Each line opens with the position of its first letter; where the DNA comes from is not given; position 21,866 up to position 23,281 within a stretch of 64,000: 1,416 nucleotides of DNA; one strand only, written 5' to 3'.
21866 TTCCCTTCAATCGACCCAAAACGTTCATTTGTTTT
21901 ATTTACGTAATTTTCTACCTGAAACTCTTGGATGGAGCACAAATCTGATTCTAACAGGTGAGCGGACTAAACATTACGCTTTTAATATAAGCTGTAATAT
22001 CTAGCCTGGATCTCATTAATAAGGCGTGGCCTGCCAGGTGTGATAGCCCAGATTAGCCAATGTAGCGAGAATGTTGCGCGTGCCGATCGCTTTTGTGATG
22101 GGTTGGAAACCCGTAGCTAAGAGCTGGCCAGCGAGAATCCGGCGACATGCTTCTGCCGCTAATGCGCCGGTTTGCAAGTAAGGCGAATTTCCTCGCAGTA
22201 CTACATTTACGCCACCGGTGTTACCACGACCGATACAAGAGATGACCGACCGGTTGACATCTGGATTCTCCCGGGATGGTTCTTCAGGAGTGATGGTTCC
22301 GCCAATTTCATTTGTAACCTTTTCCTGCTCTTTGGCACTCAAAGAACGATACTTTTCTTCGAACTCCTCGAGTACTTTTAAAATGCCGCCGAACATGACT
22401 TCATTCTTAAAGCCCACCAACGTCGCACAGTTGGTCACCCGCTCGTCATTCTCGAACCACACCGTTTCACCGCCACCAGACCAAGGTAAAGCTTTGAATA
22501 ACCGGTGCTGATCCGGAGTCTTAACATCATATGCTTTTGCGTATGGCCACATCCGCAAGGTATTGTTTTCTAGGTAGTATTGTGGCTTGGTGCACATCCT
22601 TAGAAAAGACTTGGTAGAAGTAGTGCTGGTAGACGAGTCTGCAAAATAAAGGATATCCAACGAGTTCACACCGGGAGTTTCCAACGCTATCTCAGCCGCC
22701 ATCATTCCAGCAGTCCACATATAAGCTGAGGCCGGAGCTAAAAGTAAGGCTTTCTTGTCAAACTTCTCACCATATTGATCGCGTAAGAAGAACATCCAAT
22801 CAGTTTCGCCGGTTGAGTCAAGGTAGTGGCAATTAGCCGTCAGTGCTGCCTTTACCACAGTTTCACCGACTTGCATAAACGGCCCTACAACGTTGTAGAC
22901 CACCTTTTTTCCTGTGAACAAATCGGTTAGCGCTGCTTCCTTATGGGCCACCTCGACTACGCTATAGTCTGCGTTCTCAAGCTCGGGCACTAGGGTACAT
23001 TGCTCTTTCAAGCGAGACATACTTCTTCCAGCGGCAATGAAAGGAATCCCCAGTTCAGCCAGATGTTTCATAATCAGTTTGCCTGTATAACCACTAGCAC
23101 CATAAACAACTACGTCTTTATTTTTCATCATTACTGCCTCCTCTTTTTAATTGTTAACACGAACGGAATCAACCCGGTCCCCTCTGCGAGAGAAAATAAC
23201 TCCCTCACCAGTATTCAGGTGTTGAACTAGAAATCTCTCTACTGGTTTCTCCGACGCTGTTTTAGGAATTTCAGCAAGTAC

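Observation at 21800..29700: GC-rich insertion carrying a sigma-54-controlled acyl-CoA catabolic operon with its own enhancer-binding activator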

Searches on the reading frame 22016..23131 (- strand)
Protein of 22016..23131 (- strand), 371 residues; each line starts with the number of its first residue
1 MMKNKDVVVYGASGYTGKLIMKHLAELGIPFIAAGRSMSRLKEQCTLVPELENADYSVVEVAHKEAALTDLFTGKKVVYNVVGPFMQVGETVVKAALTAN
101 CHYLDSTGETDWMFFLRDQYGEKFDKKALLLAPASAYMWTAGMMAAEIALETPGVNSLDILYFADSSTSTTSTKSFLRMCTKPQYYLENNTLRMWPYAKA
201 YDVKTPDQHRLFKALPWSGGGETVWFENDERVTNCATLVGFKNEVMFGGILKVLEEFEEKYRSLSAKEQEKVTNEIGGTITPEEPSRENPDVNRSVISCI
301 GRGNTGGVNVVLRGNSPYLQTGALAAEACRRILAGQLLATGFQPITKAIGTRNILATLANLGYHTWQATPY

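Call 5: search_protein_families(library=pfam, proteins=[window:22016-23131:-])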
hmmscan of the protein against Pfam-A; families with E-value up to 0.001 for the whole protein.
window:22016-23131:- (371 aa): 2 families
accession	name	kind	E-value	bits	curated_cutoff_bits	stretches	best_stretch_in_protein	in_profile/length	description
PF19362.4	DUF5938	-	7.5e-45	153.8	27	1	140-362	1-223/234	Family of unknown function (DUF5938)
PF03435.24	Sacchrp_dh_NADP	-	6.7e-07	30.1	25.1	1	7-119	1-120/129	Saccharopine dehydrogenase NADP binding domain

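Call 6: search_protein_families(library=ncbifam, proteins=[window:22016-23131:-])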
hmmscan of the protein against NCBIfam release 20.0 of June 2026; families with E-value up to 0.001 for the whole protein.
window:22016-23131:- (371 aa): 2 families
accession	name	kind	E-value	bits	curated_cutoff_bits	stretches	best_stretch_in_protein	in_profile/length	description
NF006565.0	PRK09072.1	equivalog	5e-05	23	238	1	2-65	3-65/265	SDR family oxidoreductase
NF005449.0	PRK07041.1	equivalog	0.00053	19.9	257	1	2-94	5-97/240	SDR family oxidoreductase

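Call 8: find_encoding_contigs(protein=window:22016-23131:-, flank=10000, max_places=6)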
Protein window:22016-23131:- (371 aa): no gene with exactly this product is on record in the collection.

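Call 13: find_homologous_proteins(query=window:22016-23131:-)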
Query window:22016-23131:- (371 aa): 1394 proteins with E <= 0.001 among 7316 candidates; the best 120 are listed.
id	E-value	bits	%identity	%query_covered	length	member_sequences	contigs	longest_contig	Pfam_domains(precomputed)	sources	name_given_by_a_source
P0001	2.7e-249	844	100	100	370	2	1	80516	PF19362.5,PF03435.25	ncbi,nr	ncbi:saccharopine dehydrogenase family protein [Pueribacillus theae]|nr:DUF5938 domain-containing pr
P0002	3.5e-223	758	89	100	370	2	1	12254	PF19362.5,PF03435.25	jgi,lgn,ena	-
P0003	4.4e-213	725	83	100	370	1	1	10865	PF19362.5,PF03435.25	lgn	-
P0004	5.4e-212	722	83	100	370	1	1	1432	PF19362.5,PF05368.20,PF03435.25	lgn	-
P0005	1.6e-210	717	82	100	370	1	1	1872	PF19362.5,PF03435.25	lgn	-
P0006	3.7e-206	703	81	100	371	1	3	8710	PF19362.5,PF05368.20,PF03435.25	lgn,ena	-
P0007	5.4e-205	699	82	99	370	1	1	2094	PF19362.5,PF05368.20,PF03435.25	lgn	-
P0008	6.2e-203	692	81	100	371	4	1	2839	PF19362.5,PF05368.20,PF13460.13,PF03435.25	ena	-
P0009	3.6e-196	670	79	99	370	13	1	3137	PF19362.5,PF05368.20,PF13460.13,PF03435.25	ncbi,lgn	-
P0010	2.9e-195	667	78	100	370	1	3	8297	PF19362.5,PF05368.20,PF01118.31,PF13460.13,PF03435.25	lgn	-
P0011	1.9e-193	661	77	99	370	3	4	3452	PF19362.5,PF05368.20,PF13460.13,PF03435.25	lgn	-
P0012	3.9e-193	660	75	100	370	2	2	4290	PF19362.5,PF05368.20,PF13460.13,PF03435.25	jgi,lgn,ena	-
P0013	4.0e-180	617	74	98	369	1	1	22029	PF19362.5,PF05368.20,PF03435.25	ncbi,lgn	ncbi:MAG: DUF5938 domain-containing protein [Novosphingobium sp.]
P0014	5.8e-178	610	73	98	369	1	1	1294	PF19362.5,PF03435.25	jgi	jgi:short subunit dehydrogenase-like uncharacterized protein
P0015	8.4e-178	609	73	98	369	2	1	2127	PF19362.5,PF05368.20,PF03435.25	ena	-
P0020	2.6e-172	591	72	98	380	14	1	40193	PF19362.5,PF03435.25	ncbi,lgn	-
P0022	1.7e-171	588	71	98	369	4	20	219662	PF19362.5,PF03435.25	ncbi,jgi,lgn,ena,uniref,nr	ncbi:saccharopine dehydrogenase family protein [Sphingopyxis alaskensis]|jgi:hypothetical protein|un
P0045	4.2e-159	548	64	99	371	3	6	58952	PF19362.5,PF03435.25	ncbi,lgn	ncbi:Saccharopine dehydrogenase NADP binding domain protein [compost metagenome]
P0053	5.2e-157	541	64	99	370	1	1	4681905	PF19362.5,PF03435.25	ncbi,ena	-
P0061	2.4e-155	535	64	100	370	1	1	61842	PF19362.5,PF03435.25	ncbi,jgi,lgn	-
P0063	6.3e-155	534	64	99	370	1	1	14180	PF19362.5,PF05368.20,PF03435.25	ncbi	-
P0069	2.1e-154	532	63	99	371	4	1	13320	PF19362.5,PF03435.25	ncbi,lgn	-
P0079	5.6e-147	508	60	99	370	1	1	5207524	PF19362.5,PF03435.25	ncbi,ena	-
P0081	5.8e-145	501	61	98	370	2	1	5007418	PF19362.5,PF05368.20,PF03435.25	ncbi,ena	-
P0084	3.0e-144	499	60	99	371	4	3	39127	PF19362.5,PF03435.25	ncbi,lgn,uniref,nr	ncbi:DUF5938 domain-containing protein [Thauera sp.]|uniref:saccharopine dehydrogenase family protei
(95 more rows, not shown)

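Call 15: find_encoding_contigs(protein=P0001, flank=10000, max_places=3)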
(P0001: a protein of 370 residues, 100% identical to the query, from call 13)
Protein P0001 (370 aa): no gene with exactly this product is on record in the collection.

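Call 16: find_encoding_contigs(protein=P0002, flank=10000, max_places=3)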
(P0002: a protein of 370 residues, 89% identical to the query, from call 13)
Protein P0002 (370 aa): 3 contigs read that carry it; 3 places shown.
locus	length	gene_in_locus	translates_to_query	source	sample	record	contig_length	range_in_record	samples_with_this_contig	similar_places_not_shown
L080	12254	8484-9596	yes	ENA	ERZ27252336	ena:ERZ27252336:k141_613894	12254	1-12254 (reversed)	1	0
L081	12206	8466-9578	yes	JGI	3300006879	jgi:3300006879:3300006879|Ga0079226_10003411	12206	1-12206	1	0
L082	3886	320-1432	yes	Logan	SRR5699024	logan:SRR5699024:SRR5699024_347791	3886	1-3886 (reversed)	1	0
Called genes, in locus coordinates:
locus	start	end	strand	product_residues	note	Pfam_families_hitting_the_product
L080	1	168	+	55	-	?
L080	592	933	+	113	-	-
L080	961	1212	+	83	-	PF02810:SEC-C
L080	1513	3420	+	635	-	PF26965:MimR_N, PF01590:GAF, PF00158:Sigma54_activat, PF01078:Mg_chelatase (faint), PF14532:Sigma54_activ_2, PF07728:AAA_5 (faint), PF25601:AAA_lid_14, PF02954:HTH_8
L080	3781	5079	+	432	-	PF02770:Acyl-CoA_dh_M, PF00441:Acyl-CoA_dh_1, PF08028:Acyl-CoA_dh_2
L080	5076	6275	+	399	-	PF00108:Thiolase_N, PF02803:Thiolase_C (weak), PF22691:Thiolase_C_1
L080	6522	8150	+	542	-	PF00501:AMP-binding, PF13193:AMP-binding_C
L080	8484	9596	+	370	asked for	PF03435:Sacchrp_dh_NADP, PF19362:DUF5938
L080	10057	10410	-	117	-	-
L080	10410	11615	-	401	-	PF09660:DUF2397 (faint), PF13814:Replic_Relax (faint)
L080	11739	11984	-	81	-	-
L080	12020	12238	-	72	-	-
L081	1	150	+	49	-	?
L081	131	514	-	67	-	-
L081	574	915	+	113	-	-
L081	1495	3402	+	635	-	PF26965:MimR_N, PF01590:GAF, PF00158:Sigma54_activat, PF01078:Mg_chelatase (faint), PF14532:Sigma54_activ_2, PF07728:AAA_5 (faint), PF25601:AAA_lid_14, PF02954:HTH_8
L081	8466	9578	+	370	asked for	PF03435:Sacchrp_dh_NADP, PF19362:DUF5938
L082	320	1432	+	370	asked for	PF03435:Sacchrp_dh_NADP, PF19362:DUF5938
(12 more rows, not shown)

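Call 17: find_encoding_contigs(protein=P0022, flank=10000, max_places=3)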
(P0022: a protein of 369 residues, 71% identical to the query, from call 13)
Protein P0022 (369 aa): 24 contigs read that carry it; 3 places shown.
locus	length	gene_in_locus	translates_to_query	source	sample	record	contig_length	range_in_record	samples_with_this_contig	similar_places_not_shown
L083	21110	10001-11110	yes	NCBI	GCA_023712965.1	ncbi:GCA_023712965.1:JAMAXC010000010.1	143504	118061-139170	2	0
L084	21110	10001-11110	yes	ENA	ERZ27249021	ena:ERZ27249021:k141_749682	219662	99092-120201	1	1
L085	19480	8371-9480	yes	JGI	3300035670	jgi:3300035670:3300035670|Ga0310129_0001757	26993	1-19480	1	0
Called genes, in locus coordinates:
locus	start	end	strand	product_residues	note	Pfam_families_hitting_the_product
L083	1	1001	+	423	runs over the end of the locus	PF00155:Aminotran_1_2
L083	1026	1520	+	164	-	PF03625:DUF302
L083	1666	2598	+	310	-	PF00165:HTH_AraC, PF12833:HTH_18, PF00165:HTH_AraC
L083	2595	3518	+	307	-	PF12833:HTH_18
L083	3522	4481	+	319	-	PF12833:HTH_18 (weak), PF00165:HTH_AraC, PF12833:HTH_18, PF00165:HTH_AraC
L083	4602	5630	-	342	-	PF12625:Arabinose_bd, PF00165:HTH_AraC (faint), PF12833:HTH_18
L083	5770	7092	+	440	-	PF02770:Acyl-CoA_dh_M, PF00441:Acyl-CoA_dh_1, PF08028:Acyl-CoA_dh_2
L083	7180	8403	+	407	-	PF00108:Thiolase_N, PF02803:Thiolase_C, PF22691:Thiolase_C_1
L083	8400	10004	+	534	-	PF00501:AMP-binding, PF13193:AMP-binding_C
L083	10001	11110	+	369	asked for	PF03435:Sacchrp_dh_NADP, PF19362:DUF5938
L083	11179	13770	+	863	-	PF07715:Plug, PF00593:TonB_dep_Rec_b-barrel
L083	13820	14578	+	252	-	PF00106:adh_short, PF08659:KR, PF13561:adh_short_C2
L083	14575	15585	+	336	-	PF08240:ADH_N, PF00107:ADH_zinc_N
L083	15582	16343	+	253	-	PF00106:adh_short, PF08659:KR, PF13561:adh_short_C2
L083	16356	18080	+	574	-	PF02771:Acyl-CoA_dh_N, PF02770:Acyl-CoA_dh_M, PF00441:Acyl-CoA_dh_1, PF08028:Acyl-CoA_dh_2 (weak), PF22924:ACOX_C_alpha1 (faint)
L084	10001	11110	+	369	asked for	PF03435:Sacchrp_dh_NADP, PF19362:DUF5938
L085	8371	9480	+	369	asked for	PF03435:Sacchrp_dh_NADP, PF19362:DUF5938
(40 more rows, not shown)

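Call 20: search_solved_structures(query=window:22016-23131:-, max_evalue=0.01)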
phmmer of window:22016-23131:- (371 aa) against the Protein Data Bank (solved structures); distinct sequences matched with E-value up to 0.01: 0.

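Call 27: find_encoding_contigs(protein=P0084, flank=10000, max_places=2)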
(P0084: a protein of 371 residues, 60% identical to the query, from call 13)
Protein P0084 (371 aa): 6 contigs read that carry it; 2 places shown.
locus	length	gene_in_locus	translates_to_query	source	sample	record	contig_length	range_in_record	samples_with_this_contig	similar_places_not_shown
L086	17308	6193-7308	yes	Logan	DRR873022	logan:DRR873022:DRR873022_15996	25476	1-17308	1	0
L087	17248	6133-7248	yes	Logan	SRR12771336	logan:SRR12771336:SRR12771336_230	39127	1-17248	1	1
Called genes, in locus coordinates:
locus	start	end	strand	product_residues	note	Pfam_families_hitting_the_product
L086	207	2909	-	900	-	PF13191:AAA_16 (weak), PF25199:nSTAND_NTPase5 (weak), PF25873:WHD_MalT, PF17874:TPR_MalT, PF00196:GerE, PF08281:Sigma70_r4_2 (weak), PF13384:HTH_23 (weak)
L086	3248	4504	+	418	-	PF02770:Acyl-CoA_dh_M, PF00441:Acyl-CoA_dh_1, PF08028:Acyl-CoA_dh_2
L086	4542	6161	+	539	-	PF00501:AMP-binding, PF13193:AMP-binding_C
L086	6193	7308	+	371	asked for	PF03435:Sacchrp_dh_NADP, PF19362:DUF5938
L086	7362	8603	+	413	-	PF00108:Thiolase_N, PF00109:ketoacyl-synt (weak), PF02803:Thiolase_C (weak), PF22691:Thiolase_C_1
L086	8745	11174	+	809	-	PF03176:MMPL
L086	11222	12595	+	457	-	PF07044:DUF1329, PF17131:TP_0789-like (faint)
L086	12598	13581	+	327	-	PF14870:PSII_BNR (faint), PF25852:DUF6242_C (faint)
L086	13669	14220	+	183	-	PF02627:CMD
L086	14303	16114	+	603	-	PF06980:DUF1302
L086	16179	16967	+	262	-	PF00106:adh_short, PF08659:KR, PF13561:adh_short_C2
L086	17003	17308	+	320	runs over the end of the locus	PF05368:NmrA, PF13460:NAD_binding_10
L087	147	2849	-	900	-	PF13191:AAA_16 (weak), PF25199:nSTAND_NTPase5 (weak), PF25873:WHD_MalT, PF17874:TPR_MalT, PF00196:GerE, PF08281:Sigma70_r4_2 (weak), PF13384:HTH_23 (weak)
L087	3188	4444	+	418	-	PF02770:Acyl-CoA_dh_M, PF00441:Acyl-CoA_dh_1, PF08028:Acyl-CoA_dh_2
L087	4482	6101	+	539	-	PF00501:AMP-binding, PF13193:AMP-binding_C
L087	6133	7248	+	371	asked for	PF03435:Sacchrp_dh_NADP, PF19362:DUF5938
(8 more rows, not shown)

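Call 28: find_encoding_contigs(protein=P0003, flank=10000, max_places=2)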
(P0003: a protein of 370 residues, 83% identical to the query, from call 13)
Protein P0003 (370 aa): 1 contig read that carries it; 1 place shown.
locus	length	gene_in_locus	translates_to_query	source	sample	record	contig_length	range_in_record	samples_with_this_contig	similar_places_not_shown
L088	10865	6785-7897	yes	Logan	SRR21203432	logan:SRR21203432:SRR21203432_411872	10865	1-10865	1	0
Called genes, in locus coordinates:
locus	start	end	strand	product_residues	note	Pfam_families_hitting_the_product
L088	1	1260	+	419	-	?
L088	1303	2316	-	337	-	PF12625:Arabinose_bd, PF12833:HTH_18, PF00165:HTH_AraC (weak)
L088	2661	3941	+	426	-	PF02770:Acyl-CoA_dh_M, PF00441:Acyl-CoA_dh_1, PF08028:Acyl-CoA_dh_2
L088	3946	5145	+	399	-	PF00108:Thiolase_N, PF02803:Thiolase_C, PF22691:Thiolase_C_1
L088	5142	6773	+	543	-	PF00501:AMP-binding, PF13193:AMP-binding_C (weak)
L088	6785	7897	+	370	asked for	PF03435:Sacchrp_dh_NADP, PF19362:DUF5938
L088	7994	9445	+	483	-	PF01266:DAO (faint), PF01946:Thi4 (faint), PF07992:Pyr_redox_2 (weak), PF13450:NAD_binding_8 (weak), PF13738:Pyr_redox_3, PF00743:FMO-like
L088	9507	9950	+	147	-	PF03724:META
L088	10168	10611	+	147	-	PF03724:META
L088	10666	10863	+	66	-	?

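Call 29: find_encoding_contigs(protein=P0079, flank=10000, max_places=2)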
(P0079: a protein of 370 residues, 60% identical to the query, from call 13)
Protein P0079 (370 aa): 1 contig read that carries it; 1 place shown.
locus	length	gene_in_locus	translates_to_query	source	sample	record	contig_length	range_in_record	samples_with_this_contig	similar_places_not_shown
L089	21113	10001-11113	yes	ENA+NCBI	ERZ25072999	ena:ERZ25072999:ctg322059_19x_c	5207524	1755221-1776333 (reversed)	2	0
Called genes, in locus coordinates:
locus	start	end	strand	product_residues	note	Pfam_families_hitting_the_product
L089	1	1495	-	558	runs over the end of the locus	PF02653:BPD_transp_2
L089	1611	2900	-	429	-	PF13433:Peripla_BP_5, PF13458:Peripla_BP_6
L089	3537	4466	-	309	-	PF01012:ETF, PF00766:ETF_alpha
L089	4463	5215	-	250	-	PF01012:ETF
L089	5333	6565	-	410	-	PF00108:Thiolase_N, PF00109:ketoacyl-synt (weak), PF08545:ACP_syn_III (faint), PF02803:Thiolase_C, PF22691:Thiolase_C_1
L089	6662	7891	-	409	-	PF02771:Acyl-CoA_dh_N (weak), PF02770:Acyl-CoA_dh_M, PF00441:Acyl-CoA_dh_1, PF08028:Acyl-CoA_dh_2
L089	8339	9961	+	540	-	PF00501:AMP-binding, PF13193:AMP-binding_C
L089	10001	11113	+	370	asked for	PF03435:Sacchrp_dh_NADP, PF19362:DUF5938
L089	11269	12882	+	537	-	PF06980:DUF1302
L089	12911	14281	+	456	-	PF07044:DUF1329, PF17131:TP_0789-like (faint)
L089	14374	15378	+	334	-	PF14870:PSII_BNR (weak), PF25852:DUF6242_C (faint), PF02012:BNR (faint), PF15902:Sortilin-Vps10 (weak), PF14870:PSII_BNR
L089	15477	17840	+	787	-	PF03176:MMPL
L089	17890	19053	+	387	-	PF07690:MFS_1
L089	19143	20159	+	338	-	PF03480:DctP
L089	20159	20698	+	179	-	PF04290:DctQ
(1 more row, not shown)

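Call 31: list_cluster_members(proteins=[P0009, P0013, P0020, P0045, P0053, P0061, P0063, P0069, P0079, P0081])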
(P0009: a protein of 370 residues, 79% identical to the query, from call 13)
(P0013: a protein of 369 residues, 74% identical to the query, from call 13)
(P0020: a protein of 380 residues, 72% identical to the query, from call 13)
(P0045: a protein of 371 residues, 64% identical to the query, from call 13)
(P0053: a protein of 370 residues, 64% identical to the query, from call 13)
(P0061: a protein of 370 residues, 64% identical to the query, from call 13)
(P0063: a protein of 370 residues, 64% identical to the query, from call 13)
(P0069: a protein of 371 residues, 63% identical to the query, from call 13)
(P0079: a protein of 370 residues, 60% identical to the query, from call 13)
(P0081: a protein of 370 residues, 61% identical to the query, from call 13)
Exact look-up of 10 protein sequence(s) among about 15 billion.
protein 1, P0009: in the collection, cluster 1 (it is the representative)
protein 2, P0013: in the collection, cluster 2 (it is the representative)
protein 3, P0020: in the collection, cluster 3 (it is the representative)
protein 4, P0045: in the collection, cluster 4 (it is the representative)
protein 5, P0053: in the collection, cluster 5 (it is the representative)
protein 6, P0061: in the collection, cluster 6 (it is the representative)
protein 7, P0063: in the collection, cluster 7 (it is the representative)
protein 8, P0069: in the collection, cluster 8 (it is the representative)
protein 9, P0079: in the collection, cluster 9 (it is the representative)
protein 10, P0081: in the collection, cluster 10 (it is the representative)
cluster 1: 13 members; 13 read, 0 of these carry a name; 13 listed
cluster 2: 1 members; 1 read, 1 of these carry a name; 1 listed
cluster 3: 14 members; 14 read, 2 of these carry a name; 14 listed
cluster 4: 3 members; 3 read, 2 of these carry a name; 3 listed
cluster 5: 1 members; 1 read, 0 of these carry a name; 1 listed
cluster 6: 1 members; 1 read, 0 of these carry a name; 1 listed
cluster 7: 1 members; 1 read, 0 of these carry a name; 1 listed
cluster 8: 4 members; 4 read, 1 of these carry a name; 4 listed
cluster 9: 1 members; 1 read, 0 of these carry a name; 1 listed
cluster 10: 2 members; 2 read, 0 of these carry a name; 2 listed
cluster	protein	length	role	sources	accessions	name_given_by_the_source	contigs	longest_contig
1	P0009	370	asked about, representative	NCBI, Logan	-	-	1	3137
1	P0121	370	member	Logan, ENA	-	-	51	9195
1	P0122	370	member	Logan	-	-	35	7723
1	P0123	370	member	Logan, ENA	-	-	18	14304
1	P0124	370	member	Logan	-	-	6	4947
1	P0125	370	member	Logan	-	-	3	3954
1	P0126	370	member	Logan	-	-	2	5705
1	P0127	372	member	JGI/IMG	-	-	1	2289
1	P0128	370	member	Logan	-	-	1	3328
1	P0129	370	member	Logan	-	-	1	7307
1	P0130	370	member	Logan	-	-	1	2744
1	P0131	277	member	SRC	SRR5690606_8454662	-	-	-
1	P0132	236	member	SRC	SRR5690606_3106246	-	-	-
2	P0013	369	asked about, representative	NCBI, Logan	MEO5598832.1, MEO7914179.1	MAG: DUF5938 domain-containing protein [Novosphingobium sp.]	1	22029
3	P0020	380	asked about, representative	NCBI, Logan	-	-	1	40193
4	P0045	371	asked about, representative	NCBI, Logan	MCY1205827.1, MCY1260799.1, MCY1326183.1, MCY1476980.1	Saccharopine dehydrogenase NADP binding domain protein [compost metagenome]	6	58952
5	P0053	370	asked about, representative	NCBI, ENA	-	-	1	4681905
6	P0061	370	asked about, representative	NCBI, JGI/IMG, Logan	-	-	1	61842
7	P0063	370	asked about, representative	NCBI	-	-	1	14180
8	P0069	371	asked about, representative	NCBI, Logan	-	-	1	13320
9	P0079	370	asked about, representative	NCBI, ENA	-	-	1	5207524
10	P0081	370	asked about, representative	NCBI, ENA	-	-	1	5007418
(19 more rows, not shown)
